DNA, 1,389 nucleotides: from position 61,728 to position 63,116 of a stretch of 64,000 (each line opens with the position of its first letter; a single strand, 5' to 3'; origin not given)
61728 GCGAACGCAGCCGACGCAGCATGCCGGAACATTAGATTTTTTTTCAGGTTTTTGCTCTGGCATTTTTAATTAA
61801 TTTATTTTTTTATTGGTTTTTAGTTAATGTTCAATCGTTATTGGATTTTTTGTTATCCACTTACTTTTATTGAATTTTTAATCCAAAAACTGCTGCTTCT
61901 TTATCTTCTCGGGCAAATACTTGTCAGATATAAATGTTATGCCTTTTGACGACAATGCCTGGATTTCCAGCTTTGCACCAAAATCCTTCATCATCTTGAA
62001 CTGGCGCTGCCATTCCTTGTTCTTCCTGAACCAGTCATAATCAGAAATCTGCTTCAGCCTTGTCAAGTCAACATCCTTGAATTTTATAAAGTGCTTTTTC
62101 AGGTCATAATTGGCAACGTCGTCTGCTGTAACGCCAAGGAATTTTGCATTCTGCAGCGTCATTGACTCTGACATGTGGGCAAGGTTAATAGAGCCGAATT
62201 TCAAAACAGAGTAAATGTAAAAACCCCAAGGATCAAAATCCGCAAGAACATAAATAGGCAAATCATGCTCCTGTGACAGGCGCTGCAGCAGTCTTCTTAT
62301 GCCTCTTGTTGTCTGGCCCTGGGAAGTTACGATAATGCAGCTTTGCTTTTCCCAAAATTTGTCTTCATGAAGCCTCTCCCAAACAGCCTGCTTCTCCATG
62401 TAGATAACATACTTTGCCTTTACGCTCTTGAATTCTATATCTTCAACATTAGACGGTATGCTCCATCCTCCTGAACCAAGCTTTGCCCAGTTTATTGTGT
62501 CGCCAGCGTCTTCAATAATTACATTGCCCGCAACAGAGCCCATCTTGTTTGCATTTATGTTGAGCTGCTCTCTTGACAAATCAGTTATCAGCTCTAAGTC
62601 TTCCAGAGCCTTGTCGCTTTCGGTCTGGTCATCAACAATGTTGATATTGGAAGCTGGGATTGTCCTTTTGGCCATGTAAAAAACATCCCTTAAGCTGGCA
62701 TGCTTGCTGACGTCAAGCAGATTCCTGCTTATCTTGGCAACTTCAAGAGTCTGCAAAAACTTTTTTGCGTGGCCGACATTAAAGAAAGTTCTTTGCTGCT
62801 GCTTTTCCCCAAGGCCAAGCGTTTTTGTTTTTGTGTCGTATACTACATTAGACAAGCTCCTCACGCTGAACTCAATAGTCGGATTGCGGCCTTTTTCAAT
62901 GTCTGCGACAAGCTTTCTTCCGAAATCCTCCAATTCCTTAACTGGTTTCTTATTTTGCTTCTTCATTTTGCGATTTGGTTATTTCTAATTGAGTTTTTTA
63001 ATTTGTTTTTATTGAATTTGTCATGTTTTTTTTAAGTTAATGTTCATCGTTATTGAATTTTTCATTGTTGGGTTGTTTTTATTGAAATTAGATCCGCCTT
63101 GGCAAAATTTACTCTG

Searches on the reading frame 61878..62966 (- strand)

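Call 10: search_protein_families(library=pfam, proteins=[window:61878-62966:-], max_evalue=0.01)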
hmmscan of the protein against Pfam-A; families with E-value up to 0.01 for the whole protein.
window:61878-62966:- (362 aa): 4 families
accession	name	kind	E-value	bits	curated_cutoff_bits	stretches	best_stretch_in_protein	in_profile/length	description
PF21180.3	TOP6A-Spo11_Toprim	-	1.5e-58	198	24.1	1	186-355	1-170/170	Topoisomerase 6 subunit A/Spo11, Toprim domain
PF04406.19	TP6A_N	-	5.6e-14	52.2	26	1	68-137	1-62/62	Type IIB DNA topoisomerase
PF20768.2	Topo_VI_alpha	-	3e-09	37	23.6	1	143-181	5-48/50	All-beta domain in DNA topoisomerase VI alpha subunit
PF23947.1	DUF7281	-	0.0013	18.7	27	1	174-327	32-163/183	Domain of unknown function (DUF7281)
